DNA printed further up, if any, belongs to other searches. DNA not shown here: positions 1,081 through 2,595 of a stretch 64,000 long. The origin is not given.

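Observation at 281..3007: AT-rich three-gene module at the window edge: consensus-promoter-driven unknown protein plus a leaderless SleB-domain hydrolase translationally coupled to a membrane protein (lysis-cassette-like)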

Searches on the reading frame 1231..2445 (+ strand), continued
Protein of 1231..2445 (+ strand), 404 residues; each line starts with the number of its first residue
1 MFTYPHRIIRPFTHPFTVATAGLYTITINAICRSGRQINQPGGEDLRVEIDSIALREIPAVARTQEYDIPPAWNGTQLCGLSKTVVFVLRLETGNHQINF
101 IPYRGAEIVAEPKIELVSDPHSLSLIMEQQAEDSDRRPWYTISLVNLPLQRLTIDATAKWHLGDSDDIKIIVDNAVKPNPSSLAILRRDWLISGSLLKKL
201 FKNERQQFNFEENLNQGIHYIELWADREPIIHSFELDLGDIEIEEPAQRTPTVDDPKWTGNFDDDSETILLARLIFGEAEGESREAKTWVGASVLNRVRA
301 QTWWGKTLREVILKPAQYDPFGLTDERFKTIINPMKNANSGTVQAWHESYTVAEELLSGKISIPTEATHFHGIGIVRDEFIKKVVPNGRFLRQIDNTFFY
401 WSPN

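Call 20: predict_structure(alignment_id=A1)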
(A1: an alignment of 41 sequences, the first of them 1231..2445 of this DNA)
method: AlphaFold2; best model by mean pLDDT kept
length: 404 residues; sequences in the alignment: 41
mean_pLDDT: 93.3   pTM: 0.74
mean pLDDT of the five models: 93.3, 93.0, 92.8, 92.0, 91.4
residues with pLDDT >= 90: 337; 70-90: 59; 50-70: 8; < 50: 0
segments of 3 or more residues with pLDDT < 50: none
pLDDT, mean of each block of 10 residues (from residue 1): 93 95 96 98 97 87 89 97 97 94 98 95 93 96 96 97 94 93 80 92 94 95 97 95 65 91 94 97 97 96 91 93 94 94 97 96 96 89 90 97 84
secondary structure, 60 per line:
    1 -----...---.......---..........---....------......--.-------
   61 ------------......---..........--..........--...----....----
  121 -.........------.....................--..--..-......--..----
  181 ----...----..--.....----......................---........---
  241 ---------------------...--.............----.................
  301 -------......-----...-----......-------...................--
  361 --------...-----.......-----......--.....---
elements in order: E6-8 E12-18 E22-31 H35-38 E45-50 H75-78 E82-91 E94-103 E106-108 E113-116 E122-130 E137-157 E167-172 H196-200 E205-226 E230-237 H267-279 H284-300 H308-313 H327-332 H340-358 E369-371 H377-383 E389-394 E397-401

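Call 33: search_protein_families(library=padloc, proteins=[window:1231-2445:+], max_evalue=1)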
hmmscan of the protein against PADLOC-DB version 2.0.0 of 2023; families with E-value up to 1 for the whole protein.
window:1231-2445:+ (404 aa): 0 families

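Call 34: search_protein_families(library=pfam, proteins=[L006:747-1733:-, L037:371-1099:+, L024:2776-3534:+, L032:3472-4758:+, L064:4097-4780:-, L044:6936-7664:+, L044:7669-7959:+, L001:6351-6740:-, L001:6752-7267:-], max_evalue=0.01)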
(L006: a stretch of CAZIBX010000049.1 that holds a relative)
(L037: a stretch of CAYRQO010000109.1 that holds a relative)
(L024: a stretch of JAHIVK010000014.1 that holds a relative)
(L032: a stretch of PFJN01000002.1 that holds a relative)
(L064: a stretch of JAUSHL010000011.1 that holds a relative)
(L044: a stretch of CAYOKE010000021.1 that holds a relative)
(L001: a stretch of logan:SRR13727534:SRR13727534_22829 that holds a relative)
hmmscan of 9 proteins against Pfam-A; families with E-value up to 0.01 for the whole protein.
L006:747-1733:- (328 aa): 3 families
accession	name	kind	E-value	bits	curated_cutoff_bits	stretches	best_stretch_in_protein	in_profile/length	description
PF02661.23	Fic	-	4e-24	85.7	24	1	96-191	2-93/93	Fic/DOC family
PF13411.12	MerR_1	-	3.7e-15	56.2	21.6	1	260-326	2-66/69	MerR HTH family regulatory protein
PF00376.29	MerR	-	2.9e-09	37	28.2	1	260-297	1-38/38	MerR family regulatory protein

L037:371-1099:+ (242 aa): 0 families

L024:2776-3534:+ (252 aa): 2 families
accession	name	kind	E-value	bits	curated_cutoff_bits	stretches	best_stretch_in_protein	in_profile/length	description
PF08843.17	AbiEii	-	1.1e-30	107.7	22.5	1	35-203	6-191/238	Nucleotidyl transferase AbiEii toxin, Type IV TA system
PF14907.12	NTP_transf_5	-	0.0054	16.8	31.2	0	167-206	199-240/249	Uncharacterised nucleotidyltransferase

L032:3472-4758:+ (428 aa): 6 families
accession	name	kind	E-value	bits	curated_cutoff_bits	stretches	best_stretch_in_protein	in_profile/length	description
PF13173.12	AAA_14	-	4.7e-39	133.8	27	1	48-172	3-129/129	AAA domain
PF13635.12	DUF4143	-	1.3e-21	77.4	28.1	1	228-364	2-150/160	Domain of unknown function (DUF4143)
PF01637.24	ATPase_2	-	3.3e-05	24.2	33.2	1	48-110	21-87/225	ATPase domain predominantly from Archaea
PF13401.12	AAA_22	-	0.00016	22.5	27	0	47-85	5-45/130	AAA domain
PF20720.3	nSTAND3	-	0.00047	20.3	27.2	1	39-84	9-54/155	Novel STAND NTPase 3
PF25199.1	nSTAND_NTPase5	-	0.00089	19.5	34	0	32-137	20-129/145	Novel STAND NTPase 5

L064:4097-4780:- (227 aa): 1 family
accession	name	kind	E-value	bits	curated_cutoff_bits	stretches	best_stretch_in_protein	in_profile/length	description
PF01797.21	Y1_Tnp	-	1.3e-12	48.3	23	1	82-159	39-121/121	Transposase IS200 like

L044:6936-7664:+ (242 aa): 3 families
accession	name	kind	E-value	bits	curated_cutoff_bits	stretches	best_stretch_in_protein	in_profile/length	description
PF00376.29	MerR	-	2.5e-10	40.4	28.2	1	7-44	1-38/38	MerR family regulatory protein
PF12728.13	HTH_17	-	1.6e-09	38.3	27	1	6-53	2-47/51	Helix-turn-helix domain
PF13411.12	MerR_1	-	5.8e-08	33.2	21.6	1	6-53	1-47/69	MerR HTH family regulatory protein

L044:7669-7959:+ (96 aa): 1 family
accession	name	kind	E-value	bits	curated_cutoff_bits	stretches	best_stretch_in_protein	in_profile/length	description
PF14213.11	DUF4325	-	3.6e-07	30.2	23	1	34-78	15-63/64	STAS-like domain of unknown function (DUF4325)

L001:6351-6740:- (129 aa): 0 families

L001:6752-7267:- (171 aa): 0 families

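Call 45: search_dna_similar(query=window:1231-2445:+, collection=phages, mode=protein, max_evalue=0.001, max_rows=20)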
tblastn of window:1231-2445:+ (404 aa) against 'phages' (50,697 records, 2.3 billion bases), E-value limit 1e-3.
Records with a match: 7; places in all: 7; records where one place covers at least 80% of the query: 0.
Best place of each record, by identity: <60% 7.
By first word of the organism name: Agrobacterium 4; Pseudomonas 2; Bacteriophage 1.
By host as written in the record: Agrobacterium tumefaciens C58 4; Pseudomonas aeruginosa 1; Pseudomonas sp. ZM01 1; - 1.
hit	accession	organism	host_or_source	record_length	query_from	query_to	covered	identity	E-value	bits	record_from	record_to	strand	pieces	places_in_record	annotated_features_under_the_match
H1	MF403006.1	Agrobacterium phage Atu_ph03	Agrobacterium tumefaciens C58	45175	245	392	37%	29.9%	3e-8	62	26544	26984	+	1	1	cell wall hydrolyse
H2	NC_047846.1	Agrobacterium phage Atu_ph03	Agrobacterium tumefaciens C58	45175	245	392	37%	29.9%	3e-8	62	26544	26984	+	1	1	endolysin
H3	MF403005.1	Agrobacterium phage Atu_ph02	Agrobacterium tumefaciens C58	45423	245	392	37%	29.9%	3e-8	62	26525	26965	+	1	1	cell wall hydrolyse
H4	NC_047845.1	Agrobacterium phage Atu_ph02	Agrobacterium tumefaciens C58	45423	245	392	37%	29.9%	3e-8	62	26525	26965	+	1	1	endolysin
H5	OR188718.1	Pseudomonas phage LPPA56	Pseudomonas aeruginosa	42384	245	394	37%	27.8%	4e-5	52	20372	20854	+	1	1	hypothetical protein (x2)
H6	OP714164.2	Pseudomonas phage vB_PsaM_M1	Pseudomonas sp. ZM01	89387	246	375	32%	30.0%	6e-5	51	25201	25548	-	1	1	spore cortex-lytic enzyme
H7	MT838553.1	Bacteriophage sp.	human fecal samples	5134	265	359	24%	40.4%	3e-4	49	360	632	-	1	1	record has no annotation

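Call 46: find_related_loci(query=A1, collection=viral_contigs, flank=10000)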
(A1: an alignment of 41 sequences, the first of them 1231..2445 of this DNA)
Query A1 (404 aa) in viral_contigs; peptide patterns used: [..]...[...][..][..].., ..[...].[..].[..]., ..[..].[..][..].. (x = any residue, [..] = any of these).
95 stretches matched a pattern, but none encodes a relative of the query by tblastn (E <= 1e-3).

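Call 65: search_protein_families(library=pfam, proteins=[L004:4159-6183:+, L048:2262-4493:+, L049:1762-3762:+, L050:556-2799:+, L056:627-2720:+, L067:7992-9827:+, L068:8007-10070:+, L075:7860-10169:+, L078:2758-5355:+, L079:7989-9959:+], max_evalue=0.001)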
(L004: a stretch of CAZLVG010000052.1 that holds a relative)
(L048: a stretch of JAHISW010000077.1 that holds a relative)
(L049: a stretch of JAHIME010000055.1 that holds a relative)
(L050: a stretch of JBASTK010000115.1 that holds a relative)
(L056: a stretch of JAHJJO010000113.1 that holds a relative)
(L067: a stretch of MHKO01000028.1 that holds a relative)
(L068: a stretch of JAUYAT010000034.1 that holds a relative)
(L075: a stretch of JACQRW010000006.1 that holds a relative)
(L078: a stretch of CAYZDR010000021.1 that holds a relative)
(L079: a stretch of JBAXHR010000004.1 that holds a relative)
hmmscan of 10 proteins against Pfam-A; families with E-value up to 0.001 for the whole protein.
L004:4159-6183:+ (675 aa): 2 families
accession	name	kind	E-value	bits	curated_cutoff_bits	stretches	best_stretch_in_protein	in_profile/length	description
PF01464.25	SLT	-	8.4e-20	70.9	21.3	1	338-439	5-100/117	Transglycosylase SLT domain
PF08239.17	SH3_3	-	1.7e-08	35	27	1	263-322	2-53/54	Bacterial SH3 domain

L048:2262-4493:+ (744 aa): 2 families
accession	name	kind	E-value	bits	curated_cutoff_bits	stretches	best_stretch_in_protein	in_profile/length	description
PF01464.25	SLT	-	1.5e-20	73.4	21.3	1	336-441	3-101/117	Transglycosylase SLT domain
PF08239.17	SH3_3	-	1.8e-06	28.5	27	1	262-322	3-53/54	Bacterial SH3 domain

L049:1762-3762:+ (667 aa): 0 families

L050:556-2799:+ (748 aa): 2 families
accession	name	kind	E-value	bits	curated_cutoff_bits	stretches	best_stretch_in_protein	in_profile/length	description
PF01464.25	SLT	-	6.8e-13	48.7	21.3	1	338-449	6-101/117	Transglycosylase SLT domain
PF17829.7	GH115_C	-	0.00034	20.9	24.1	0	16-108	57-147/172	Glycosyl hydrolase family 115 C-terminal domain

L056:627-2720:+ (698 aa): 1 family
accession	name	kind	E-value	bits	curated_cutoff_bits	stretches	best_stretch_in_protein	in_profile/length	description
PF13517.12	FG-GAP_3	-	0.00012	23.1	26.9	0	598-658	1-59/61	FG-GAP-like repeat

L067:7992-9827:+ (612 aa): 0 families

L068:8007-10070:+ (688 aa): 0 families

L075:7860-10169:+ (770 aa): 2 families
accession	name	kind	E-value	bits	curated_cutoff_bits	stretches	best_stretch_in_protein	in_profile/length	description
PF01464.25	SLT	-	3.5e-18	65.7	21.3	1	366-479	2-103/117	Transglycosylase SLT domain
PF08239.17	SH3_3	-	0.00016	22.2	27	1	288-350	2-50/54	Bacterial SH3 domain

L078:2758-5355:+ (866 aa): 0 families

L079:7989-9959:+ (657 aa): 0 families

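Call 76: fold_search(model_id=the predicted structure, library=viral)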
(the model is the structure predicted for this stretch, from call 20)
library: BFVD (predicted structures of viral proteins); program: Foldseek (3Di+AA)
matches with E <= 10: 1559; with E <= 0.001: 105
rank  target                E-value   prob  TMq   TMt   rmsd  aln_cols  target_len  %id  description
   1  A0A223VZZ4            4.4e-07  1.00  0.29  0.10   3.5       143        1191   28  Cell wall hydrolyse [Agrobacterium phage Atu_ph03]
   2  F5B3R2                2.0e-06  0.98  0.15  0.11  15.9       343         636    8  (no name in the UniProt tables at hand)
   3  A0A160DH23            2.3e-06  1.00  0.21  0.19  11.1       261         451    8  Minor tail protein [Gordonia phage Orchid]
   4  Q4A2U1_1              2.3e-06  1.00  0.20  0.08  11.9       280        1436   10  Putative membrane protein [Emiliania huxleyi virus 86 (isolate United Kingdom/English Channel/1999)]
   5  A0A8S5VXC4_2          2.5e-06  1.00  0.17  0.09  16.0       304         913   11  (no name in the UniProt tables at hand)
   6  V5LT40                2.9e-06  1.00  0.20  0.09  13.6       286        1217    9  (no name in the UniProt tables at hand)
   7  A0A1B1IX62            3.0e-06  1.00  0.16  0.16  21.8       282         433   13  (no name in the UniProt tables at hand)
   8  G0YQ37                3.4e-06  1.00  0.29  0.63   3.0       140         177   20  Endolysin [Erwinia phage vB_EamM-Y2]
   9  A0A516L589            4.3e-06  1.00  0.27  0.49   2.9       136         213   20  (no name in the UniProt tables at hand)
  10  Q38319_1              4.5e-06  1.00  0.19  0.10  17.6       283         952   14  Receptor-binding protein of phage tail base-plate Siphoviridae head domain-containing protein [Lactococcus phage BK5-T]
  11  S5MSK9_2              4.5e-06  0.91  0.16  0.08  30.1       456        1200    8  Tail fiber protein [Bacillus phage JL]
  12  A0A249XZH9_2          4.8e-06  1.00  0.20  0.09  17.2       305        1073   10  (no name in the UniProt tables at hand)
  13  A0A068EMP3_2          4.8e-06  0.89  0.15  0.07  30.2       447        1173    8  Putative tail protein [Bacillus phage CP-51]
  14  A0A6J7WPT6            5.1e-06  1.00  0.27  0.65  14.1       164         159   21  SleB Cell wall hydrolyses involved in spore germination [uncultured Caudovirales phage]
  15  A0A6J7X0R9            5.4e-06  1.00  0.26  0.80   2.9       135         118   26  Spore_SleB, spore cortex-lytic enzyme [uncultured Caudovirales phage]
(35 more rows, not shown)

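Call 82: search_protein_families(library=pfam, alignment_id=A5, max_evalue=0.00001)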
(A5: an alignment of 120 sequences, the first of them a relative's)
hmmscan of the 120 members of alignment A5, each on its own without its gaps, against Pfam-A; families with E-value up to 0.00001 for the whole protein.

A. member 1, L002:7157-7849:+ (231 aa): 1 family
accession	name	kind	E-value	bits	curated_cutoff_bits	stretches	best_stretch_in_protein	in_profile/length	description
PF01797.21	Y1_Tnp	-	2.6e-08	34.5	23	1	56-146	25-119/121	Transposase IS200 like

B. families by the number of members that match (of 120 scanned): 134 families (the first 25 are shown)
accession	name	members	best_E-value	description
PF02661.23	Fic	6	4e-24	Fic/DOC family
PF01797.21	Y1_Tnp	6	1.3e-12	Transposase IS200 like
PF13635.12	DUF4143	5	1.9e-42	Domain of unknown function (DUF4143)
PF13173.12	AAA_14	5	2.8e-39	AAA domain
PF08843.17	AbiEii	4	4.9e-30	Nucleotidyl transferase AbiEii toxin, Type IV TA system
PF14213.11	DUF4325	4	5.4e-08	STAS-like domain of unknown function (DUF4325)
PF01637.24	ATPase_2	4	4.5e-07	ATPase domain predominantly from Archaea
PF18765.7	Polbeta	3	2.8e-17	Polymerase beta, Nucleotidyltransferase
PF01909.29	NTP_transf_2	3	7.9e-13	Nucleotidyltransferase domain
PF01370.27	Epimerase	2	3.6e-57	NAD dependent epimerase/dehydratase family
PF16363.11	GDP_Man_Dehyd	2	2e-49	GDP-mannose 4,6 dehydratase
PF01934.22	HepT-like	2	1.1e-25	Ribonuclease HepT-like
PF01073.25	3Beta_HSD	2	1e-23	3-beta hydroxysteroid dehydrogenase/isomerase family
PF02719.21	Polysacc_synt_2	2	5.8e-16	Polysaccharide biosynthesis protein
PF07993.18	NAD_binding_4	2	1.3e-14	Male sterility protein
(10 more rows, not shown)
